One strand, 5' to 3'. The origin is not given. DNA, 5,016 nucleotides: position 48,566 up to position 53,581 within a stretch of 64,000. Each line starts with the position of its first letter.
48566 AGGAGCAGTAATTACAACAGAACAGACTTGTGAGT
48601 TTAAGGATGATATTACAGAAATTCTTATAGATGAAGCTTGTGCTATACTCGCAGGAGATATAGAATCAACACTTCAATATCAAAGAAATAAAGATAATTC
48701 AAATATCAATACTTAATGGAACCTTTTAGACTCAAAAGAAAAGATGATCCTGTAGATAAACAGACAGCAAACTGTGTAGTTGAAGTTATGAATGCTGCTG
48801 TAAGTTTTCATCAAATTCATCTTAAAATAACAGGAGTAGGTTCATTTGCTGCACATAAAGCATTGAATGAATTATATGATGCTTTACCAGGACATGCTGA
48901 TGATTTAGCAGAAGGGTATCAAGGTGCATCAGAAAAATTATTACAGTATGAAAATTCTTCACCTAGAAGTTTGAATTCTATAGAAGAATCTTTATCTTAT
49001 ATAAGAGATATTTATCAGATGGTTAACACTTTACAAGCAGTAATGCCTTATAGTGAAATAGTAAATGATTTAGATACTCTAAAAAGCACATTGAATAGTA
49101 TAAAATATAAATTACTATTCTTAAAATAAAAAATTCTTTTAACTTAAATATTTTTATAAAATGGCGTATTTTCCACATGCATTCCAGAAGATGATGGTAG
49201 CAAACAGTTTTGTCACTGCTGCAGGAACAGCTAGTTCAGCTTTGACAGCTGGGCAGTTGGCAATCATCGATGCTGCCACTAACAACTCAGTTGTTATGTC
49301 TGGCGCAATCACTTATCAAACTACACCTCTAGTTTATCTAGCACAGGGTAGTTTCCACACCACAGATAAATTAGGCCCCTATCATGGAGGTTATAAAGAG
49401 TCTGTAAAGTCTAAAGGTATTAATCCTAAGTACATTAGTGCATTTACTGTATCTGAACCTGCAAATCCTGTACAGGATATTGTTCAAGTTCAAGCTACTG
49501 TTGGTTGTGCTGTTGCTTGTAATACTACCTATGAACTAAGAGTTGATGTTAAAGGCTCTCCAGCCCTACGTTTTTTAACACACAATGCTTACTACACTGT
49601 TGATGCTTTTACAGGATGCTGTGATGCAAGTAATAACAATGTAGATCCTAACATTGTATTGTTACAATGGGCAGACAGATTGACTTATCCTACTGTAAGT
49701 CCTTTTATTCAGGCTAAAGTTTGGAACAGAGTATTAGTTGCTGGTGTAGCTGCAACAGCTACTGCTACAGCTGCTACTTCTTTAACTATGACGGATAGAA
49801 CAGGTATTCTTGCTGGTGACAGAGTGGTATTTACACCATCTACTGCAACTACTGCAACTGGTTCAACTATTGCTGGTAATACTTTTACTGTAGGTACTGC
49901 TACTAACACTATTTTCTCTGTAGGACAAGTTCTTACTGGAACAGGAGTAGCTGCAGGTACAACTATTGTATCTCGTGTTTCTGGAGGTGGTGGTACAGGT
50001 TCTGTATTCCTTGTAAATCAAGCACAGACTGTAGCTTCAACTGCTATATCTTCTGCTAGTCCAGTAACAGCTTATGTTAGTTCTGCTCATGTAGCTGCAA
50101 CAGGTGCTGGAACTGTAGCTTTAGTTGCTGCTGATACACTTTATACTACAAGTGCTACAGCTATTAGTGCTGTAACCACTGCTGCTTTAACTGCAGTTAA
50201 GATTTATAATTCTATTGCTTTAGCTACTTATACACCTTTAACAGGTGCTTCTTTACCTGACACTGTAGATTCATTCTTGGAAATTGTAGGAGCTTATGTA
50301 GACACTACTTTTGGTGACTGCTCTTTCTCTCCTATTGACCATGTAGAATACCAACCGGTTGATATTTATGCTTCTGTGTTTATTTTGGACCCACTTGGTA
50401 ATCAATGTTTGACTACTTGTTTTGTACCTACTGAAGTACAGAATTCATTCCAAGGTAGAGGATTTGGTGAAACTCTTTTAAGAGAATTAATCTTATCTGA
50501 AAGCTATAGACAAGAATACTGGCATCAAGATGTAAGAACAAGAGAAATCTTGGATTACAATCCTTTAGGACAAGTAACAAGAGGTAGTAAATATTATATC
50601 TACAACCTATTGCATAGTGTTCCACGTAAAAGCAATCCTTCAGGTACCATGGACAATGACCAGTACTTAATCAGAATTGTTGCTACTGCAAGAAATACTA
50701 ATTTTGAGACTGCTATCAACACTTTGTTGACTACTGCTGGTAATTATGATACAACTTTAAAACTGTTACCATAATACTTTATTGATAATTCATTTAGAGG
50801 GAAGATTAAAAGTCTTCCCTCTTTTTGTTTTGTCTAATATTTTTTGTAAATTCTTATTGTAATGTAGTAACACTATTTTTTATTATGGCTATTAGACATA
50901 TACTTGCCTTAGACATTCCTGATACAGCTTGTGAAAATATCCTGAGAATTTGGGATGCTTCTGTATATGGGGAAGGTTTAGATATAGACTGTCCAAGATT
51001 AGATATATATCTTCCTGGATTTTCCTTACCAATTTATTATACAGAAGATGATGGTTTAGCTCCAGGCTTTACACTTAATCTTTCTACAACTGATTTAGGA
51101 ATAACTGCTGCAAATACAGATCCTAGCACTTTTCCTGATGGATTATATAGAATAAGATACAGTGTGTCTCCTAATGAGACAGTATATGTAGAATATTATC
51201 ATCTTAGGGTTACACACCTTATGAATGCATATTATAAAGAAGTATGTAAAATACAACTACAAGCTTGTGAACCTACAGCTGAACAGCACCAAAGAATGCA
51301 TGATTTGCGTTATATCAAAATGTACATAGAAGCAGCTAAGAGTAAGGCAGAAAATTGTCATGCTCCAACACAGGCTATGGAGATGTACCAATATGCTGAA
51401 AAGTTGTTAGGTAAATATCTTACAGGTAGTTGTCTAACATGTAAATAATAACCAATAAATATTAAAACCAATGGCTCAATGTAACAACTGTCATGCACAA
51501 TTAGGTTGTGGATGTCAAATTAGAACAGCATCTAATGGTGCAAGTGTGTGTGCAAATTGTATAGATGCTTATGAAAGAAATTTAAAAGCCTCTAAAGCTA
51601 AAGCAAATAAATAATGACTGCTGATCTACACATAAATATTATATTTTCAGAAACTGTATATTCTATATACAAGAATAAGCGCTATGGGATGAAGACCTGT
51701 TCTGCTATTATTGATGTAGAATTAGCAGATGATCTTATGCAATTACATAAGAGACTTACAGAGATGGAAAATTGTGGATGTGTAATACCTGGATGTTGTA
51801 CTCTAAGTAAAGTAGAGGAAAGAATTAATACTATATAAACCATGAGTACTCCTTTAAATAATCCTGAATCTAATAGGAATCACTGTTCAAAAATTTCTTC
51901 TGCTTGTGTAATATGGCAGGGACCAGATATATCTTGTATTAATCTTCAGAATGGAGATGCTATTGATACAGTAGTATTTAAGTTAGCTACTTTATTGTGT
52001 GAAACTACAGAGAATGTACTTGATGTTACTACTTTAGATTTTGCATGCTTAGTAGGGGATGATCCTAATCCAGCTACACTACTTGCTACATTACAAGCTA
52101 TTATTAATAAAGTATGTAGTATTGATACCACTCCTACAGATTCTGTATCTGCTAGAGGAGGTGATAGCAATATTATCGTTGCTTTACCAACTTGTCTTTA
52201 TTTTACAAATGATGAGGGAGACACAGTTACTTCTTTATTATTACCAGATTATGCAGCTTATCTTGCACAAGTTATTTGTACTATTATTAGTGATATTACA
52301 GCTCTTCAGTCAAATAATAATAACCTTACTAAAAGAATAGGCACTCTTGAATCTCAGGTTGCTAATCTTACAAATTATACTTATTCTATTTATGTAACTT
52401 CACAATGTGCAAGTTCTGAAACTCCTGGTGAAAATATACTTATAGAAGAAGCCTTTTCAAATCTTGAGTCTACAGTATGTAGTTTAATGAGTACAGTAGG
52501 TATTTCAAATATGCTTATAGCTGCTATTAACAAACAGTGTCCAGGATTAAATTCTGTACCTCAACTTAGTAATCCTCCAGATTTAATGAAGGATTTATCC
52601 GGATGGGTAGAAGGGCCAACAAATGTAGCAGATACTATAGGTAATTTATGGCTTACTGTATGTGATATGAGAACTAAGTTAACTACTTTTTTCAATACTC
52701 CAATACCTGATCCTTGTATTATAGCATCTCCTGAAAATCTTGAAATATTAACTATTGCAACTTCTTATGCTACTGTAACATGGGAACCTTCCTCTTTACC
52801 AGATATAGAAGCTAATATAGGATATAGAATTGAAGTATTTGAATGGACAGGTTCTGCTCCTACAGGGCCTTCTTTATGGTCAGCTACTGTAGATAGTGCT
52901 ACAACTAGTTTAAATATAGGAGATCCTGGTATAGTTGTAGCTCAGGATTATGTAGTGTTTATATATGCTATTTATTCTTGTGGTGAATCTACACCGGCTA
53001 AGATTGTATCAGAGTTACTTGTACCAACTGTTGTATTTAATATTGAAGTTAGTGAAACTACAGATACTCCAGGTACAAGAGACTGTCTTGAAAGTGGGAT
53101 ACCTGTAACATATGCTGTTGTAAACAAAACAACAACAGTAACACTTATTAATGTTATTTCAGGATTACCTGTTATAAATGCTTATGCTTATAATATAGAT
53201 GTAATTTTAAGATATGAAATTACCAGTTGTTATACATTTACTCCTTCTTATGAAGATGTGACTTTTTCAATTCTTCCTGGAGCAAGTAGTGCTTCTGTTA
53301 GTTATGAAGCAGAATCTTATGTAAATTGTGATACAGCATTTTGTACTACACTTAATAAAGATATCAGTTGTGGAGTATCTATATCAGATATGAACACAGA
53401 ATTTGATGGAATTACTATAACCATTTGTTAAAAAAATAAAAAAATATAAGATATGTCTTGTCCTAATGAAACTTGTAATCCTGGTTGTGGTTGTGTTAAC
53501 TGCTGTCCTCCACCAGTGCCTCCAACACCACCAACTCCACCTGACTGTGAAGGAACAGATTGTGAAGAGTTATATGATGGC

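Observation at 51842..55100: Shared Cys-containing N-terminal module on three consecutive tail genes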

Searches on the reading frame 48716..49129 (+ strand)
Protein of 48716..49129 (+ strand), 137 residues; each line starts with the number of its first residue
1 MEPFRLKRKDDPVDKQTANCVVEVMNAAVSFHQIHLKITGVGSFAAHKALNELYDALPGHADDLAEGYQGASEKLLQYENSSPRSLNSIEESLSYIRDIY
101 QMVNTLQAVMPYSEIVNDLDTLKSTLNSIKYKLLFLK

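Call 3: search_protein_families(library=pfam, proteins=[window:48716-49129:+], max_evalue=0.1)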
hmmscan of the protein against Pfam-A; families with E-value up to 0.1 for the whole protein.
window:48716-49129:+ (137 aa): 3 families
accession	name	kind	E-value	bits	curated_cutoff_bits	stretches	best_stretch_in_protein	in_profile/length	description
PF19174.5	DUF5856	-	1e-14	55.7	34.6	1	43-133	6-94/94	Family of unknown function (DUF5856)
PF00210.30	Ferritin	-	0.0052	17.2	24.5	1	25-105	12-97/142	Ferritin-like domain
PF05531.17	NPV_P10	-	0.078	13.9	29.8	0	96-132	20-57/75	Nucleopolyhedrovirus P10 protein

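Call 4: search_protein_families(library=phrogs, proteins=[window:48716-49129:+], max_evalue=0.1)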
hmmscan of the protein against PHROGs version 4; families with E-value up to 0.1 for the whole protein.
window:48716-49129:+ (137 aa): 2 families
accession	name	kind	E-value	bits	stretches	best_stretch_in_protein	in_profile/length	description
phrog_858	-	transcription regulation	1.1e-19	72.2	1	14-135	12-127/129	starvation-inducible transcriptional regulator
phrog_3636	-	DNA, RNA and nucleotide metabolism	4.8e-06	27.8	1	19-126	14-117/149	DNA binding protein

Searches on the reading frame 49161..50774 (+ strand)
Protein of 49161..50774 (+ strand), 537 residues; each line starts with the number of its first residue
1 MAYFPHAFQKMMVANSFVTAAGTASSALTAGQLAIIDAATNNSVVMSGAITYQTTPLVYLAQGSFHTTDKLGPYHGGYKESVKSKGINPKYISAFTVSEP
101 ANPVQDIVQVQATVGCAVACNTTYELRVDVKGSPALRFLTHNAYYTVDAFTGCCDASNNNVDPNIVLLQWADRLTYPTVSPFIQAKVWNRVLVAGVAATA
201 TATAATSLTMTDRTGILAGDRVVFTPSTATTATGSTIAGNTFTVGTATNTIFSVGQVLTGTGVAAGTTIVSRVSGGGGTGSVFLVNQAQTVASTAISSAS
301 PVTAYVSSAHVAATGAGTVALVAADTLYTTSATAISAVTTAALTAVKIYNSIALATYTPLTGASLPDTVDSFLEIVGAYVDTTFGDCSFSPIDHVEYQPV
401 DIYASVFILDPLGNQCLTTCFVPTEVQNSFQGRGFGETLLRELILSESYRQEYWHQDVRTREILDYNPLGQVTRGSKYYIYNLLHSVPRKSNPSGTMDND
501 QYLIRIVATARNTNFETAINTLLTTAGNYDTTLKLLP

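Call 3: search_protein_families(library=pfam, proteins=[window:49161-50774:+], max_evalue=0.1)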
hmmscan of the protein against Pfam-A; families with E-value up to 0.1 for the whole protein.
window:49161-50774:+ (537 aa): 1 family
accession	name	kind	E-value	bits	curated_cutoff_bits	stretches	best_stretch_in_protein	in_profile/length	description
PF12810.13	ALK_LTK_GRD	-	0.0058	17.1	24.5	1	184-288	97-203/243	ALK/LTK, Glycine-rich domain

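Call 4: search_protein_families(library=phrogs, proteins=[window:49161-50774:+], max_evalue=0.1)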
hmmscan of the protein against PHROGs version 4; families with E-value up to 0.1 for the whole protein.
window:49161-50774:+ (537 aa): 1 family
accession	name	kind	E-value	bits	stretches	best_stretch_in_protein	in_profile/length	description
phrog_21413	-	unknown function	0.0031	17.2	1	224-377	393-545/595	-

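Call 7: search_dna_similar(query=window:49161-50774:+, collection=phages, mode=protein, max_rows=20)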
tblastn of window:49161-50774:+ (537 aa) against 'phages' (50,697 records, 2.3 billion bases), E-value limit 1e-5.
No match.

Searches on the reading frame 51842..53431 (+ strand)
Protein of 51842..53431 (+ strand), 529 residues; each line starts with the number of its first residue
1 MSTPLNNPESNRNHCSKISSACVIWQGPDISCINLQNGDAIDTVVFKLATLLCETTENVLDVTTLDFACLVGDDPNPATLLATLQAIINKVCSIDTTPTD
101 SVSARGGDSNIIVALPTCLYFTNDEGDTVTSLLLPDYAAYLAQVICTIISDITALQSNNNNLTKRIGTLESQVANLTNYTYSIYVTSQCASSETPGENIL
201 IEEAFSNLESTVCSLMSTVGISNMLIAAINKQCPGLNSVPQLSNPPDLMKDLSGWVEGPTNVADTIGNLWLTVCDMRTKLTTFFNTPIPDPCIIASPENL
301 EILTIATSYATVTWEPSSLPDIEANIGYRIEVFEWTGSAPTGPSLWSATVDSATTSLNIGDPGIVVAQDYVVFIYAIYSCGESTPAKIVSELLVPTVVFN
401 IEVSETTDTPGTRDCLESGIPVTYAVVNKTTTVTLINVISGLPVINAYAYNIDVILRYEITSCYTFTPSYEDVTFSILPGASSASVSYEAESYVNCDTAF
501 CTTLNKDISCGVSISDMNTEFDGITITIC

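Call 3: search_protein_families(library=pfam, proteins=[window:51842-53431:+], max_evalue=0.1)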
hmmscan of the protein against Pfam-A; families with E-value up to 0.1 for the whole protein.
window:51842-53431:+ (529 aa): 4 families
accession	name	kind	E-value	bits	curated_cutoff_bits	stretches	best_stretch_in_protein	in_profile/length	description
PF00041.27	fn3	-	6.7e-05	23.5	25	1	296-388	2-80/84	Fibronectin type III domain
PF23742.1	VBS_C3G9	-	0.001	19.5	27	1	144-221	43-119/120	C3G9 VBS-like domain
PF16888.10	YwqH-like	-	0.051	14.3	33.7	1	141-177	86-122/123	YwqH-like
PF16780.10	AIMP2_LysRS_bd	-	0.083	13.1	27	0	105-120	10-25/47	AIMP2 lysyl-tRNA synthetase binding domain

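Call 4: search_protein_families(library=phrogs, proteins=[window:51842-53431:+], max_evalue=0.1)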
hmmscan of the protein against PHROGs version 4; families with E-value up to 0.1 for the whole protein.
window:51842-53431:+ (529 aa): 0 families

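Call 19: search_solved_structures(query=window:51842-53431:+, max_evalue=1)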
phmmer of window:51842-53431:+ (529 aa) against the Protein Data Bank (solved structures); distinct sequences matched with E-value up to 1: 7.
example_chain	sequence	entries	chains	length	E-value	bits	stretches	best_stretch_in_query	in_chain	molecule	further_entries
5dft_A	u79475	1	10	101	0.065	15.1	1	295-389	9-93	Fibronectin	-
2gee_A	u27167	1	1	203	0.15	13.9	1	294-396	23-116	hypothetical protein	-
9d93_Ra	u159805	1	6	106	0.18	13.6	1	280-345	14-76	Tail wing arm, gp31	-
9w18_A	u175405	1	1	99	0.31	12.8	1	296-384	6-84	Fibronectin3-6847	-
8os3_A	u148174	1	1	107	0.43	12.4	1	297-391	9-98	Titin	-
4u3h_A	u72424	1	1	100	0.59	11.9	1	296-387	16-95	FN3con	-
5wxl_B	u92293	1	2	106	0.84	11.4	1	46-115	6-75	Regulator of ribosome biosynthesis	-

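Call 23: search_dna_similar(query=window:51842-53431:+, collection=phages, mode=protein, max_evalue=10, max_rows=15)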
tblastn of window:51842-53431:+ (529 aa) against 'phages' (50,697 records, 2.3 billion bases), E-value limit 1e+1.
Records with a match: 1; places in all: 1; records where one place covers at least 80% of the query: 0.
Best place of each record, by identity: <60% 1.
By first word of the organism name: Mycobacterium 1.
By host as written in the record: Mycobacterium smegmatis mc2 155 1.
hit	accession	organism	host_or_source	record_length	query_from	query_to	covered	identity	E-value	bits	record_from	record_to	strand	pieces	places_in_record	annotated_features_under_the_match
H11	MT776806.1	Mycobacterium phage MrMiyagi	Mycobacterium smegmatis mc2 155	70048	275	374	19%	30.5%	9e-1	39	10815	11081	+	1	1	18: major tail protein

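Call 31: find_homologous_proteins(query=window:51842-53431:+, max_evalue=0.001)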
Query window:51842-53431:+ (529 aa): 156 proteins with E <= 0.001 among 8000 candidates; the best 120 are listed.
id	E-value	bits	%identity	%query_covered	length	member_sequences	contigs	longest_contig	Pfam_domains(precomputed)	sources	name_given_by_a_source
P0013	0.0e+0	1163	100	100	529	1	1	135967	-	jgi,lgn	-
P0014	4.9e-185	634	57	100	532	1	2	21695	-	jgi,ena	jgi:hypothetical protein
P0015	1.4e-183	629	55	100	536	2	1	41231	-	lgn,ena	-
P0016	8.6e-183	627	55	100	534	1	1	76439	PF00041.28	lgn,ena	-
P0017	2.3e-182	625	57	99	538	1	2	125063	PF00041.28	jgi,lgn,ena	jgi:hypothetical protein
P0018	1.8e-181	622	56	100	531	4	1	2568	-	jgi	-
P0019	2.8e-181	622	56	100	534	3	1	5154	PF00041.28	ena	-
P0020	6.4e-181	621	56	100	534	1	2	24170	PF00041.28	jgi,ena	-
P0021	8.9e-181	620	56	99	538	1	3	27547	-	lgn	-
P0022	2.1e-179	616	55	100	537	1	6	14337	-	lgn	-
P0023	5.0e-179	614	56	100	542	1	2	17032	-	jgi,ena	jgi:hypothetical protein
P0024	2.7e-178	612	54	100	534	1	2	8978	-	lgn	-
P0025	1.2e-176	606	54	100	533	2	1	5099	-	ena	-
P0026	2.8e-176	605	54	99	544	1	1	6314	PF00041.28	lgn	-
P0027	3.1e-175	602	54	99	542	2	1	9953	-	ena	-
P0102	1.1e-43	168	38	52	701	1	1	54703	PF11999.14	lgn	-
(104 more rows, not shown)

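Call 35: find_encoding_contigs(protein=P0013, flank=1000, max_places=3)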
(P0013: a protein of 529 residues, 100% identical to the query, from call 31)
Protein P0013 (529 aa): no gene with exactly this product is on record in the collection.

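Call 45: predict_structure(alignment_id=A3)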
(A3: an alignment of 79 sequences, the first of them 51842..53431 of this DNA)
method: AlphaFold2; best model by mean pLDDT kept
length: 529 residues; sequences in the alignment: 79
mean_pLDDT: 84.2   pTM: 0.48
mean pLDDT of the five models: 84.2, 82.9, 82.0, 81.1, 80.3
residues with pLDDT >= 90: 254; 70-90: 192; 50-70: 64; < 50: 19
segments of 3 or more residues with pLDDT < 50: 95-108
pLDDT, mean of each block of 10 residues (from residue 1): 52 59 68 69 77 66 65 72 72 47 36 82 86 83 83 83 79 60 74 78 85 82 80 87 92 90 86 90 83 95 94 96 96 96 96 97 92 97 97 94 97 93 97 97 96 98 94 98 97 93 97 95 96
secondary structure, 60 per line:
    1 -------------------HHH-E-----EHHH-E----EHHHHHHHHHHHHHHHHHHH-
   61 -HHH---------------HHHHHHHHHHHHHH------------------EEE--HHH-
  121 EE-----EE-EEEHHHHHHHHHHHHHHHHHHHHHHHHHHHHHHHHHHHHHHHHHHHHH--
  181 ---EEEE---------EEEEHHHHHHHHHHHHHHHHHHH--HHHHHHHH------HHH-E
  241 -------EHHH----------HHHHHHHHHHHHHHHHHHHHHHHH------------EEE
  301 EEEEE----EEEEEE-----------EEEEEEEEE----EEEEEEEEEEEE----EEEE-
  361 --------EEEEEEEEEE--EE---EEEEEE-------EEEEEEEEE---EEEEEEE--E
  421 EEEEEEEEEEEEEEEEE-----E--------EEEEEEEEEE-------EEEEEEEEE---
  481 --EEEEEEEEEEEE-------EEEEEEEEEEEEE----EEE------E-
elements in order: H41-59 H80-93 E112-114 E131-133 H134-178 E184-187 E197-200 H201-219 H222-229 H262-285 E298-305 E310-315 E327-335 E340-351 E356-359 E369-378 E386-391 E399-407 E411-417 E420-437 E452-461 E469-477 E483-494 E502-514 E519-521

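Call 49: fold_search(model_id=the predicted structure, library=pdb)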
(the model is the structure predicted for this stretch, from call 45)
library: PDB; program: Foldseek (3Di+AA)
matches with E <= 10: 1605; with E <= 0.001: 318
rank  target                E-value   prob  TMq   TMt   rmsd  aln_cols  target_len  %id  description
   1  6xax_B                5.9e-08  1.00  0.18  0.33  23.0       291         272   15  Structure of a fragment of human fibronectin containing the 11th type III domain, extra domain A, and the 12th type II (released 2021-06-09)
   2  2gee                  8.6e-08  1.00  0.23  0.58  12.1       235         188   17  Crystal Structure of Human Type III Fibronectin Extradomain B and Domain 8 (released 2006-10-17)
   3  4pln_C                2.2e-07  1.00  0.17  0.40  13.9       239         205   15  Crystal Structure of Chicken Netrin-1 (LN-LE3) complexed with mouse Neogenin (FN4-5) (released 2014-06-18)
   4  4gh7_B                2.7e-07  1.00  0.18  0.33  21.1       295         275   14  Crystal structure of Anticalin N7A in complex with oncofetal fibronectin fragment Fn7B8 (released 2012-12-26)
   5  3r8q                  2.9e-07  1.00  0.17  0.32  23.1       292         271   14  Structure of Fibronectin domain 12-14 (released 2012-04-11)
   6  6xay_A                3.0e-07  1.00  0.20  0.35  12.7       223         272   17  Structure of a fragment of human fibronectin containing the 10th, 11th and 12th type III domains (released 2021-06-09)
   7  6gvk_A                3.0e-07  1.00  0.15  0.39  19.0       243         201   12  Second pair of Fibronectin type III domains of integrin beta4 (T1663R mutant) bound to the bullous pemphigoid antigen  (released 2019-03-20)
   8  6xay_C                4.0e-07  1.00  0.19  0.35  13.5       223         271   17  Structure of a fragment of human fibronectin containing the 10th, 11th and 12th type III domains (released 2021-06-09)
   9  1fnh                  4.0e-07  1.00  0.17  0.33  16.9       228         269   16  CRYSTAL STRUCTURE OF HEPARIN AND INTEGRIN BINDING SEGMENT OF HUMAN FIBRONECTIN (released 1999-03-16)
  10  9a3v_B                4.0e-07  1.00  0.19  0.47  13.1       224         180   14  Predicted model of tissue transglutaminase 2 (TG2) in complex with plasma fibronectin type III modules 14 and 15 (FNII (released 2024-02-02)
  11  4plo_B                4.2e-07  1.00  0.18  0.45  14.6       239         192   12  Crystal Structure of chicken Netrin-1 (LN-LE3) in complex with mouse DCC (FN4-5) (released 2014-06-18)
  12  8peq_A                5.6e-07  1.00  0.19  0.34  22.0       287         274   15  Complex of diubiquitin-derived artificial binding protein (Affilin) variant Af2 with its target oncofetal fibronectin  (released 2024-06-26)
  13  8peq_B                5.6e-07  1.00  0.19  0.34  22.4       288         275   14  Complex of diubiquitin-derived artificial binding protein (Affilin) variant Af2 with its target oncofetal fibronectin  (released 2024-06-26)
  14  3lpw_A                8.2e-07  1.00  0.20  0.47  10.1       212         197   14  Crystal structure of the FnIII-tandem A77-A78 from the A-band of titin (released 2010-09-08)
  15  6xay_B                8.6e-07  1.00  0.20  0.36  12.4       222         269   18  Structure of a fragment of human fibronectin containing the 10th, 11th and 12th type III domains (released 2021-06-09)
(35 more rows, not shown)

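Call 63: search_protein_families(library=pfam, proteins=[P0102], max_evalue=0.001)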
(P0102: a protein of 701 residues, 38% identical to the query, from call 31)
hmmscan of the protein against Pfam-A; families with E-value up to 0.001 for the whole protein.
P0102 (701 aa): 1 family
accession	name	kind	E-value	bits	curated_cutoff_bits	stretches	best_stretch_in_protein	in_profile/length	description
PF11999.13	Ice_binding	-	3.3e-44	151.5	28.7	1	516-692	1-204/208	Ice-binding-like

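Call 87: search_protein_families(library=ncbifam, proteins=[window:51842-53431:+], max_evalue=0.01)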
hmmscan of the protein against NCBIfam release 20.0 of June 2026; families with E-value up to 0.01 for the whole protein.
window:51842-53431:+ (529 aa): 0 families
